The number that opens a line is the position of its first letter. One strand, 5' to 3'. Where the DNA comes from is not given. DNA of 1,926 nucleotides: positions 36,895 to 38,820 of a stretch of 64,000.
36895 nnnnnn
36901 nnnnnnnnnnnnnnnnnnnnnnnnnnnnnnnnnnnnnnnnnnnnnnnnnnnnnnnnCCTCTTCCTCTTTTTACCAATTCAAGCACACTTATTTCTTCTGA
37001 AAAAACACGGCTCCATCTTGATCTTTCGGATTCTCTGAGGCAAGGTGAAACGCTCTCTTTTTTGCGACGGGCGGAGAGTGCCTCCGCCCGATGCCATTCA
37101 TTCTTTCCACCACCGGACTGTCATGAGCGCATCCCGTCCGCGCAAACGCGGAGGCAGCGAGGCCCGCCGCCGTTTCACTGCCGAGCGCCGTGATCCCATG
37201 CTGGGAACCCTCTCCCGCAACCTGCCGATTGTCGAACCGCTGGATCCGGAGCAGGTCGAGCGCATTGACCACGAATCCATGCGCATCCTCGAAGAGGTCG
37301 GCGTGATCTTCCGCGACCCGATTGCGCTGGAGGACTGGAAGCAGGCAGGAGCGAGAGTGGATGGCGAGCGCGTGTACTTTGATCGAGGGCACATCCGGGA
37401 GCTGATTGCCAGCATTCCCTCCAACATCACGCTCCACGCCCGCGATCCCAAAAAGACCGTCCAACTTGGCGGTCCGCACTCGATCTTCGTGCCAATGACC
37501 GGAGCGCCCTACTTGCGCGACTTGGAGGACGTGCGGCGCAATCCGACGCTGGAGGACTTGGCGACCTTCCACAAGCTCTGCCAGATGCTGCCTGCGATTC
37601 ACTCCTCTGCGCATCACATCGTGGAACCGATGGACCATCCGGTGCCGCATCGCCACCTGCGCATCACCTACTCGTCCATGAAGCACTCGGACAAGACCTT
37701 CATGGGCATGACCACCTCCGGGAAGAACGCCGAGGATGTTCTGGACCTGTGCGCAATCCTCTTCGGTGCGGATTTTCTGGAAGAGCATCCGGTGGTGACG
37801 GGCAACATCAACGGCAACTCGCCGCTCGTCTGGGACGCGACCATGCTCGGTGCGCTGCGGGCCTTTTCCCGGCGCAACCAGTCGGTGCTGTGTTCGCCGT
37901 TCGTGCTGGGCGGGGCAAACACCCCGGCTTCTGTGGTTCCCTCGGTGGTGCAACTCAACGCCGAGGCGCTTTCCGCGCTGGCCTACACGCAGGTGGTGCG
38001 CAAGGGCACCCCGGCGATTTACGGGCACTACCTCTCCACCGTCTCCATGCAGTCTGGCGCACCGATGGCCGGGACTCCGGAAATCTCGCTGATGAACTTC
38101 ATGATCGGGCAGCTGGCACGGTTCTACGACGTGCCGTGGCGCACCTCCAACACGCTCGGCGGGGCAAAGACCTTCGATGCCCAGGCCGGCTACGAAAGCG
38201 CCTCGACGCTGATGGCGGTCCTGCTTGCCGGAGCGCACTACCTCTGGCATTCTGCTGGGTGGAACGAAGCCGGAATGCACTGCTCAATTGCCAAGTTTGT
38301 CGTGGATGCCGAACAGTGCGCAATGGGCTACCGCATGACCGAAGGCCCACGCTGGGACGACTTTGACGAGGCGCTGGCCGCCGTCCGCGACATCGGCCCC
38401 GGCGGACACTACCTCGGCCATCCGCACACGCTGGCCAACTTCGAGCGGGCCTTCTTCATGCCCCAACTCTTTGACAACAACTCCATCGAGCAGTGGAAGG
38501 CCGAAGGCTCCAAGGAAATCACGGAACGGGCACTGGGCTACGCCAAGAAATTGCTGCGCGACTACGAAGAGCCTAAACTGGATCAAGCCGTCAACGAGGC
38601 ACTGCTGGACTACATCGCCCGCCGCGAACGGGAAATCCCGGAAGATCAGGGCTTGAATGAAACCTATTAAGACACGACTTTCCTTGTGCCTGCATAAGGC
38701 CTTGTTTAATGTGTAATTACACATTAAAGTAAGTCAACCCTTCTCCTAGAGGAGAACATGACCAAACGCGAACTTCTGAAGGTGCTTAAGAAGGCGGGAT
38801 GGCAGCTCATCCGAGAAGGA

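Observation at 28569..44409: Catabolic island 2 around a second MttB paralogue: Dpp-type ABC importer, racemase-superfamily enzyme, tandem SDRs, DapA-family lyase, ALDH, PuuB-like FAD oxidase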

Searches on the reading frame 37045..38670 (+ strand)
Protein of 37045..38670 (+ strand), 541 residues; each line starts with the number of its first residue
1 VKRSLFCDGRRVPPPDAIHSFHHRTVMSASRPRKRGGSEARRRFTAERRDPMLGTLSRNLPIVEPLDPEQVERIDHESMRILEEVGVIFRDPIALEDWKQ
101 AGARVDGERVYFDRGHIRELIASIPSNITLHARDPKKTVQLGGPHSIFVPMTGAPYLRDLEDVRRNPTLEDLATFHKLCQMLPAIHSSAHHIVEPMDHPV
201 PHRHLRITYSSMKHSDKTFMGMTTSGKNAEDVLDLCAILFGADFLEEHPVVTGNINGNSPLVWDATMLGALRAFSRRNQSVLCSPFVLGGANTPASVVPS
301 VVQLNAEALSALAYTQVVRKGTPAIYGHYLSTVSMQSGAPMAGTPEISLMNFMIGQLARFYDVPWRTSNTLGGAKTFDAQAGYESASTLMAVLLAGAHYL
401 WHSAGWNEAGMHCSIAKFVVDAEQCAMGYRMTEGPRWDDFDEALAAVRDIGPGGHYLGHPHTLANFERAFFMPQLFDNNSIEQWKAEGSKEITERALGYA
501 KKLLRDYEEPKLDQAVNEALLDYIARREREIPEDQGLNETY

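Call 3: search_protein_families(library=pfam, proteins=[window:37045-38670:+])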
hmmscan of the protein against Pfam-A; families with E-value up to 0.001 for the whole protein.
window:37045-38670:+ (541 aa): 1 family
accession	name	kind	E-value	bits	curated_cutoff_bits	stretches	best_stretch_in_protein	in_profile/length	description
PF06253.16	MTTB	-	6.2e-210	697.9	25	1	34-532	2-500/500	Trimethylamine methyltransferase (MTTB)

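Call 5: search_protein_families(library=ncbifam, proteins=[window:37045-38670:+], max_evalue=0.00001)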
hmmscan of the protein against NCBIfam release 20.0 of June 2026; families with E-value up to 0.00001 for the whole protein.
window:37045-38670:+ (541 aa): 1 family
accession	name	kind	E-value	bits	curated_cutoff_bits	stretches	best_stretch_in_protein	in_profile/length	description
TIGR02369.2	trimeth_pyl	equivalog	1.3e-81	274.5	525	1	68-525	8-466/469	[trimethylamine--corrinoid protein] Co-methyltransferase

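Call 11: find_homologous_proteins(query=window:37045-38670:+, max_evalue=1e-50)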
Query window:37045-38670:+ (541 aa): 5390 proteins with E <= 1e-50 among 8000 candidates; the best 120 are listed.
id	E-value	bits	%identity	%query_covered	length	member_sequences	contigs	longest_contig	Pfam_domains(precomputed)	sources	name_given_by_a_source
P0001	0.0e+0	1191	100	95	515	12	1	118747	PF06253.17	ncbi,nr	ncbi:MAG: trimethylamine methyltransferase family protein [SAR324 cluster bacterium]|nr:trimethylami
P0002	0.0e+0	1109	92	95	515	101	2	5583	PF06253.17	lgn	-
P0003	0.0e+0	1021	84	94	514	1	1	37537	PF06253.17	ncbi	-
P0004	0.0e+0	1018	86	91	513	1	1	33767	PF06253.17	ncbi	-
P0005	0.0e+0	1012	85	91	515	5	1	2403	PF06253.17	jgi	jgi:trimethylamine--corrinoid protein Co-methyltransferase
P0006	4.1e-295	998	83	94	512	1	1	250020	PF06253.17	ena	-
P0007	1.3e-292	989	82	94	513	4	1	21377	PF06253.17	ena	-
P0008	9.7e-290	980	81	95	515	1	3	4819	PF06253.17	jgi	jgi:trimethylamine---corrinoid protein Co-methyltransferase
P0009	1.1e-289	980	84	91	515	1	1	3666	PF06253.17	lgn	-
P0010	2.1e-288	975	81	91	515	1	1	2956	PF06253.17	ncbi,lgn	ncbi:MAG: trimethylamine methyltransferase family protein [Ardenticatenaceae bacterium]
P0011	3.0e-288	975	82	91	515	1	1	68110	PF06253.17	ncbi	-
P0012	5.4e-288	974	81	94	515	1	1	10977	PF06253.17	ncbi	ncbi:MAG: trimethylamine methyltransferase family protein [Chloroflexota bacterium]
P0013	1.8e-287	972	81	94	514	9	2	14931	PF06253.17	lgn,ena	-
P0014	2.5e-287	972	81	94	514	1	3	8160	PF06253.17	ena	-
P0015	2.5e-287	972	81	94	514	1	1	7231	PF06253.17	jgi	jgi:trimethylamine--corrinoid protein Co-methyltransferase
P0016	3.5e-287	971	80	94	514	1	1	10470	PF06253.17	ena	-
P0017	1.2e-286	970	80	95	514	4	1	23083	PF06253.17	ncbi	ncbi:MAG: trimethylamine methyltransferase family protein [Candidatus Promineifilaceae bacterium]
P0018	8.4e-286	967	80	94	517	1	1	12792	PF06253.17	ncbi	-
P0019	1.2e-285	966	83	92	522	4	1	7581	PF06253.17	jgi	jgi:trimethylamine--corrinoid protein Co-methyltransferase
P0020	1.2e-285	966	80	95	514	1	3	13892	PF06253.17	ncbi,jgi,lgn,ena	-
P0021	2.0e-285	966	80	94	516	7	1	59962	PF06253.17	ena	-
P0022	1.8e-284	962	79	95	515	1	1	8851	PF06253.17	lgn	-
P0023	4.8e-284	961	81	92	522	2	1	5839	PF06253.17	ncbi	ncbi:MAG: trimethylamine methyltransferase family protein [Chloroflexota bacterium]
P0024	5.7e-284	961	80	94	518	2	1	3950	PF06253.17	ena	-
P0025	1.7e-283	959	80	94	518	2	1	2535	PF06253.17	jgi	-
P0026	9.7e-283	957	82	92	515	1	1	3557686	PF06253.17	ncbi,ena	-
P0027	2.6e-282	955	82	91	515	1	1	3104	PF06253.17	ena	-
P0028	3.3e-282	955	82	91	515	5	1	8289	PF06253.17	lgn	-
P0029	9.1e-282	954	80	94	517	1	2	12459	PF06253.17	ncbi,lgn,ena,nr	ncbi:MAG: trimethylamine methyltransferase [Gammaproteobacteria bacterium]|nr:trimethylamine methylt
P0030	1.9e-281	952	82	91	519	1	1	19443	PF06253.17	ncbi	ncbi:MAG: trimethylamine methyltransferase family protein [Pseudomonadota bacterium]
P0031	2.4e-281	952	80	91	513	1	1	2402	PF06253.17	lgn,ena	-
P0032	4.1e-281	951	79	94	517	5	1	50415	PF06253.17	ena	-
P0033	8.5e-281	950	80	92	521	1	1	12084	PF06253.17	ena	-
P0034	9.2e-281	950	83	91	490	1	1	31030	PF06253.17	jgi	jgi:trimethylamine--corrinoid protein Co-methyltransferase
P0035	1.4e-280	950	79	95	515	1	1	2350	PF06253.17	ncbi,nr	ncbi:MAG TPA: trimethylamine methyltransferase family protein [Thermohalobaculum sp.]|nr:trimethylam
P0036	1.6e-280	949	81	92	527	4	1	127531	PF06253.17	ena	-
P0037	2.2e-280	949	80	94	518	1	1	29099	PF06253.17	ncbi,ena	-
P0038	3.6e-280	948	81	92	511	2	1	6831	PF06253.17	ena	-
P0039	6.0e-280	948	81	92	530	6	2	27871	PF06253.17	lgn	-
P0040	7.8e-280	947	79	95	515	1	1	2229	PF06253.17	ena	-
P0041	8.3e-280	947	80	94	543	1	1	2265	PF06253.17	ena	-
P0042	9.6e-280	947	81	91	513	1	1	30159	PF06253.17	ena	-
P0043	1.2e-279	947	83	91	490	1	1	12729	PF06253.17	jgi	jgi:trimethylamine--corrinoid protein Co-methyltransferase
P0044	1.2e-279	947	79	95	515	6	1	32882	PF06253.17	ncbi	ncbi:MAG: trimethylamine methyltransferase family protein [Pseudomonadota bacterium]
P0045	1.5e-279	946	80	94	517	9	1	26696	PF06253.17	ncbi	-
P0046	2.6e-279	945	81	91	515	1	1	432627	PF06253.17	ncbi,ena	-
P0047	9.0e-279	944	80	94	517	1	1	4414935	PF06253.17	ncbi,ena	-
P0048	1.0e-278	943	80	92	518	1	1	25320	PF06253.17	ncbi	-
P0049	1.1e-278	943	81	91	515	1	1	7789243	PF06253.17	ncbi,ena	-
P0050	1.4e-278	943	80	92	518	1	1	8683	PF06253.17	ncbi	ncbi:MAG: trimethylamine methyltransferase family protein [Pseudomonadota bacterium]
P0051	1.5e-278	943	79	94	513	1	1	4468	PF06253.17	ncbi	ncbi:MAG: trimethylamine methyltransferase family protein [Geminicoccaceae bacterium]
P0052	1.5e-278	943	80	92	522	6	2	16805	PF06253.17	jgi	-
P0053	1.5e-278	943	81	92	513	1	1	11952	PF06253.17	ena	-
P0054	1.6e-278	943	79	95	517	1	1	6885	PF06253.17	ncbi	ncbi:MAG: trimethylamine methyltransferase family protein [Planctomycetota bacterium]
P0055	1.6e-278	943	83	91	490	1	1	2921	PF06253.17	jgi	jgi:trimethylamine--corrinoid protein Co-methyltransferase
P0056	1.6e-278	943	81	91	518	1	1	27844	PF06253.17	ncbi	-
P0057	3.0e-278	942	81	91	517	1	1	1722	PF06253.17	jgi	jgi:trimethylamine--corrinoid protein Co-methyltransferase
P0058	3.3e-278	942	79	94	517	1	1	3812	PF06253.17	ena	-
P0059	5.5e-278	941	80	92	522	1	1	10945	PF06253.17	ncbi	ncbi:MAG: trimethylamine methyltransferase family protein [Chloroflexota bacterium]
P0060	6.6e-278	941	81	90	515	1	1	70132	PF06253.17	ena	-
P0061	8.1e-278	940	79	94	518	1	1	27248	PF06253.17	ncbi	-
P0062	8.9e-278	940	79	94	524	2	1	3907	PF06253.17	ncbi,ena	-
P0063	1.2e-277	940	79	95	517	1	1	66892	PF06253.17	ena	-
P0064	1.5e-277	940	81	91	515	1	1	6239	PF06253.17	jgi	-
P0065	1.5e-277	940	80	91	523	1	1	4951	PF06253.17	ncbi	ncbi:MAG: trimethylamine methyltransferase family protein [Pseudomonadota bacterium]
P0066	1.9e-277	939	78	94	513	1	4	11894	PF06253.17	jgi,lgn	-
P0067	4.7e-277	938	79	92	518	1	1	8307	PF06253.17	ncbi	ncbi:MAG: trimethylamine methyltransferase family protein [Pseudomonadota bacterium]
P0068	5.3e-277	938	82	91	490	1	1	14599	PF06253.17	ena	-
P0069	8.0e-277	937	82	91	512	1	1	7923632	PF06253.17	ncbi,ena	-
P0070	9.0e-277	937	78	95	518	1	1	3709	PF06253.17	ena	-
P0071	9.7e-277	937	79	94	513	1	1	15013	PF06253.17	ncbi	ncbi:MAG: trimethylamine methyltransferase family protein [Geminicoccaceae bacterium]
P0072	1.0e-276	937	80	91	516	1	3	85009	PF06253.17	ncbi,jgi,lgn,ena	jgi:trimethylamine--corrinoid protein Co-methyltransferase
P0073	1.2e-276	937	78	95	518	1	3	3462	PF06253.17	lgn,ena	-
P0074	1.8e-276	936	78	95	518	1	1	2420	PF06253.17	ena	-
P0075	1.9e-276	936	79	94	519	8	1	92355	PF06253.17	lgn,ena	-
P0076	1.9e-276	936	77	95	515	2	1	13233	PF06253.17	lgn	-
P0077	2.0e-276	936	80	92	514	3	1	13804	PF06253.17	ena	-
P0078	2.3e-276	936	78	95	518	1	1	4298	PF06253.17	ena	-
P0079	3.7e-276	935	80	92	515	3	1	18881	PF06253.17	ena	-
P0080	3.9e-276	935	77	95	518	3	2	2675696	PF06253.17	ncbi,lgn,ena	-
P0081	3.9e-276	935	79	91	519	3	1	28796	PF06253.17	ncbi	-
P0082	4.0e-276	935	81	91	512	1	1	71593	PF06253.17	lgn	-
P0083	4.1e-276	935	79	91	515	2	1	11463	PF06253.17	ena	-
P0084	4.2e-276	935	79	95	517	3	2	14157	PF06253.17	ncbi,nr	ncbi:MAG: trimethylamine methyltransferase family protein [Hyphomicrobiales bacterium]|nr:trimethyla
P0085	4.8e-276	935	79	94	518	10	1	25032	PF06253.17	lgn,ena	-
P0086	6.9e-276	934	78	95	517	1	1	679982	PF06253.17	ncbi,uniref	ncbi:trimethylamine methyltransferase family protein [Hoeflea sp. TYP-13]|uniref:trimethylamine meth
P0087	7.4e-276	934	81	91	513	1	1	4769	PF06253.17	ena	-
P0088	1.1e-275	933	78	95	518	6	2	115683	PF06253.17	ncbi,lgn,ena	-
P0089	1.2e-275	933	78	96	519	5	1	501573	PF06253.17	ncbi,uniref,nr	ncbi:trimethylamine methyltransferase family protein [Pelagibius sp. Alg239-R121]|uniref:trimethylam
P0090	1.4e-275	933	79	95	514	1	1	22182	PF06253.17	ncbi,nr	ncbi:MAG: trimethylamine methyltransferase family protein [Silicimonas sp.]|nr:trimethylamine methyl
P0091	1.7e-275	933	82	91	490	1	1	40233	PF06253.17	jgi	jgi:trimethylamine--corrinoid protein Co-methyltransferase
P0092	1.8e-275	933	78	94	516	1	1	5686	PF06253.17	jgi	jgi:trimethylamine--corrinoid protein Co-methyltransferase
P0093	1.8e-275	933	80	91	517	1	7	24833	PF06253.17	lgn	-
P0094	1.8e-275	933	78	95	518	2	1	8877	PF06253.17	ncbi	-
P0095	1.9e-275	933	80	90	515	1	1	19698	PF06253.17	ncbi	-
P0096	1.9e-275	933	81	91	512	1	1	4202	PF06253.17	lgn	-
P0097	2.0e-275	933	81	91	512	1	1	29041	PF06253.17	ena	-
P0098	2.2e-275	932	78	95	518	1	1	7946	PF06253.17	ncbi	-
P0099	2.6e-275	932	79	94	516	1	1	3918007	PF06253.17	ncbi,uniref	ncbi:trimethylamine methyltransferase family protein [Coralliovum pocilloporae]|uniref:trimethylamin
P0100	2.9e-275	932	80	91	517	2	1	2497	PF06253.17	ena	-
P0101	2.9e-275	932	78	94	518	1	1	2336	PF06253.17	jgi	jgi:trimethylamine--corrinoid protein Co-methyltransferase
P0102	3.2e-275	932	78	95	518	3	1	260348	PF06253.17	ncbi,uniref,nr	ncbi:trimethylamine methyltransferase family protein [Aliamphritea spongicola]|uniref:trimethylamine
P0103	3.3e-275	932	80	91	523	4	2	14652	PF06253.17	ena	-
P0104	3.5e-275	932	80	91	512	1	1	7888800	PF06253.17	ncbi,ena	-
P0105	3.9e-275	932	81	91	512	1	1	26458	PF06253.17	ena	-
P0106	4.1e-275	932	80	91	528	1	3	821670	PF06253.17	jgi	-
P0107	4.3e-275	931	77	95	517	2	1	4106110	PF06253.17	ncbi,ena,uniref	ncbi:trimethylamine methyltransferase family protein [Oricola sp.]|uniref:trimethylamine methyltrans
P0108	4.4e-275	931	81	90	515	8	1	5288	PF06253.17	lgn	-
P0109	4.6e-275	931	81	91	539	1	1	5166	PF06253.17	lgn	-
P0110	5.8e-275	931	81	91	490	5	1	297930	PF06253.17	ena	-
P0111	6.9e-275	931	79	94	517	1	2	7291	PF06253.17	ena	-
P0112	8.3e-275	931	80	91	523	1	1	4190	PF06253.17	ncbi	ncbi:MAG: trimethylamine methyltransferase family protein [Pseudomonadota bacterium]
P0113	8.4e-275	931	80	91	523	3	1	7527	PF06253.17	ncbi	ncbi:MAG: trimethylamine methyltransferase family protein [Hyphomicrobiaceae bacterium]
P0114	9.7e-275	930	77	95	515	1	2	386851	PF06253.17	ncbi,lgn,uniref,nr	ncbi:trimethylamine--corrinoid protein Co-methyltransferase [Roseibium hamelinense]|uniref:Methyltra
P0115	1.0e-274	930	80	91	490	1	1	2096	PF06253.17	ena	-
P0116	1.1e-274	930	79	92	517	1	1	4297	PF06253.17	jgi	-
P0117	1.1e-274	930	79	91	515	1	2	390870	PF06253.17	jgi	-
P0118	1.4e-274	930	77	94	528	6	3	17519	PF06253.17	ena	-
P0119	1.7e-274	930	78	94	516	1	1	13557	PF06253.17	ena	-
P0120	1.8e-274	929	80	91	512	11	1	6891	PF06253.17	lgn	-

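Call 12: find_related_loci(query=window:37123-38670:+, collection=genome_contigs, flank=10000)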
Query window:37123-38670:+ (515 aa) in genome_contigs; peptide patterns used: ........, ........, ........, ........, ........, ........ (x = any residue, [..] = any of these).
600 stretches matched a pattern (row limit reached: there are more); 593 encode a relative of the query (tblastn E <= 1e-3); the best 80 are kept; 80 distinct loci.
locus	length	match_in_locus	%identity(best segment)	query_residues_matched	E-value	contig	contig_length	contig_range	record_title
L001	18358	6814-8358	92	1-515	0e+0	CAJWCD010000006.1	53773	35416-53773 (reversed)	MAG TPA_asm: uncultured proteobacterium isolate ERR599008_bin.120_MetaBAT_v2.12.1_MAG genome assembly, contig: NODE_471_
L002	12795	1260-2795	81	4-515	0e+0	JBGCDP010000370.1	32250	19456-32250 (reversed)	MAG: Anaerolineae bacterium isolate SGMAG-70 contig370, whole genome shotgun sequence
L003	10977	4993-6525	81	6-515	0e+0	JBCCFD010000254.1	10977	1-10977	MAG: Chloroflexota bacterium isolate P01_B01_bin.122 k141_3435995_length_10977_cov_23.8523, whole genome shotgun sequenc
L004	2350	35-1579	79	1-515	0e+0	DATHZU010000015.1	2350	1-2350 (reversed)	MAG TPA_asm: Thermohalobaculum sp. isolate SMAG_U16246 k141_51700, whole genome shotgun sequence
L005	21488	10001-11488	82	19-515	0e+0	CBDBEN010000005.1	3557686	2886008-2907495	MAG: Geminicoccaceae bacterium isolate 5de21e70-b3f7-4301-afc6-8d3973be0dda genome assembly, contig: contig_5, whole gen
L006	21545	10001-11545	78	1-515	0e+0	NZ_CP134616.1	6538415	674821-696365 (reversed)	MAG: Roseibium sp. isolate RCC3390-4c chromosome, complete genome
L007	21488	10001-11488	80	20-515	0e+0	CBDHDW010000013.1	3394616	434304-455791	MAG: Candidatus Poriferihabitaceae bacterium isolate 67226578-6d30-497a-b66e-a77e508eb20a genome assembly, contig: chrom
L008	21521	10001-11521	79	9-515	0e+0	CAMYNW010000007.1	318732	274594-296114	MAG: uncultured Gammaproteobacteria bacterium isolate FCS_M_Gamma_079 genome assembly, contig: scaffold_19, whole genome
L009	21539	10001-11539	79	4-515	0e+0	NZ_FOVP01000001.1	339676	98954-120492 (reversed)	Roseovarius lutimaris strain DSM 28463, whole genome shotgun sequence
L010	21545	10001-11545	78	3-515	0e+0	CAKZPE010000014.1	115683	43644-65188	MAG TPA_asm: uncultured Oceanospirillaceae bacterium isolate ERR2094167_bin.125_CONCOCT_v1.1_MAG genome assembly, contig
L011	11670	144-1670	78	4-512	0e+0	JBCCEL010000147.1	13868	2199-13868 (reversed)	MAG: Pseudomonadota bacterium isolate P01_B01_bin.106 k141_2954795_length_13868_cov_19.9237, whole genome shotgun sequen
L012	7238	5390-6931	77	2-515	0e+0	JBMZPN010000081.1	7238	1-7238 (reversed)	MAG: Candidatus Puniceispirillum sp. isolate ME_XS_2302_9_bin_44 ME_XS_2302_9_bin_44_80, whole genome shotgun sequence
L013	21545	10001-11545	77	1-515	0e+0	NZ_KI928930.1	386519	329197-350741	Labrenzia sp. DG1229 scaffold00015, whole genome shotgun sequence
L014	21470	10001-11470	80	26-515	0e+0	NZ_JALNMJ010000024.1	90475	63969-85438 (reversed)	Roseibium sediminicola strain CAU 1639 contig24, whole genome shotgun sequence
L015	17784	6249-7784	78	5-515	0e+0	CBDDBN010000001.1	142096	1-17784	MAG: Denitrobaculum sp. isolate 4fddff2f-19d8-4516-84eb-570fa45f9fb9 genome assembly, contig: contig_1, whole genome sho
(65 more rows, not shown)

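Call 22: find_encoding_contigs(protein=P0114, flank=10000, max_places=1)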
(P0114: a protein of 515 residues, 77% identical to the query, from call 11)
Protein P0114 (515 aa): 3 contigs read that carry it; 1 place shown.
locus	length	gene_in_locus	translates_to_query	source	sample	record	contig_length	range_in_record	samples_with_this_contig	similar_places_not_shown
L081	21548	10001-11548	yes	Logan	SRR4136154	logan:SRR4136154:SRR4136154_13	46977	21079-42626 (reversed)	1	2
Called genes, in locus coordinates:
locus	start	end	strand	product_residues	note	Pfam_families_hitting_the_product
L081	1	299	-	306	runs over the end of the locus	PF00072:Response_reg, PF00196:GerE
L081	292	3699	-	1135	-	PF00512:HisKA, PF02518:HATPase_c, PF00072:Response_reg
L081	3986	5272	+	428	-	PF13433:Peripla_BP_5, PF13458:Peripla_BP_6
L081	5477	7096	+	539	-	PF13646:HEAT_2 (faint), PF02653:BPD_transp_2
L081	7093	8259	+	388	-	PF02653:BPD_transp_2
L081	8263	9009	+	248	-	PF02463:SMC_N (weak), PF00005:ABC_tran, PF13304:AAA_21 (faint), PF12399:BCA_ABC_TP_C (weak)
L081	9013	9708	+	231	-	PF00005:ABC_tran, PF13304:AAA_21 (faint)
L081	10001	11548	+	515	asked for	PF06253:MTTB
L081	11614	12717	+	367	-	PF02746:MR_MLE_N, PF13378:MR_MLE_C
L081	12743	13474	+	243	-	PF00106:adh_short, PF01370:Epimerase (faint), PF13561:adh_short_C2, PF23441:SDR (weak)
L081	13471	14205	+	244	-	PF00106:adh_short, PF08659:KR (faint), PF13561:adh_short_C2, PF23441:SDR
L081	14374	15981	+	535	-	PF00496:SBP_bac_5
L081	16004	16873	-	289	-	PF00126:HTH_1, PF03466:LysR_substrate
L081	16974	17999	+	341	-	PF03773:ArsP_1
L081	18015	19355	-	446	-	PF01266:DAO, PF07992:Pyr_redox_2 (faint)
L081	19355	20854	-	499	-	PF00171:Aldedh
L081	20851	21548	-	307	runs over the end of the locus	PF00701:DHDPS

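Call 23: find_encoding_contigs(protein=P0102, flank=10000, max_places=1)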
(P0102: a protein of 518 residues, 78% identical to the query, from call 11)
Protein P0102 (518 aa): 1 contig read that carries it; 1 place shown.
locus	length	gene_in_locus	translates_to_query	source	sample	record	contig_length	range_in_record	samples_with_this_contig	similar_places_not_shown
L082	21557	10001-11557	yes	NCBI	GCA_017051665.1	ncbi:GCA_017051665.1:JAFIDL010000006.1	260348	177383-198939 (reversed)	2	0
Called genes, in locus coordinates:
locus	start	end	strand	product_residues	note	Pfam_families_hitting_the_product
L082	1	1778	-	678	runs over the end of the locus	PF12729:4HB_MCP_1 (weak), PF00015:MCPsignal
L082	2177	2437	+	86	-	PF02604:PhdYeFM_antitox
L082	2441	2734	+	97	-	PF05016:ParE_toxin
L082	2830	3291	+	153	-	-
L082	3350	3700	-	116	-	PF09685:MamF_MmsF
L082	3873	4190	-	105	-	PF15731:MqsA_antitoxin (weak)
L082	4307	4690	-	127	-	PF00903:Glyoxalase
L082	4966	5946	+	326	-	PF05368:NmrA (weak), PF13460:NAD_binding_10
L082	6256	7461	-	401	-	PF02028:BCCT (weak)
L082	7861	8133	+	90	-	-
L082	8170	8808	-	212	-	PF01810:LysE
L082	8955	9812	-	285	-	PF00126:HTH_1, PF03466:LysR_substrate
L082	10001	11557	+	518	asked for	PF06253:MTTB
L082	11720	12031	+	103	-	PF09907:HigB_toxin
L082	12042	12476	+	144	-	-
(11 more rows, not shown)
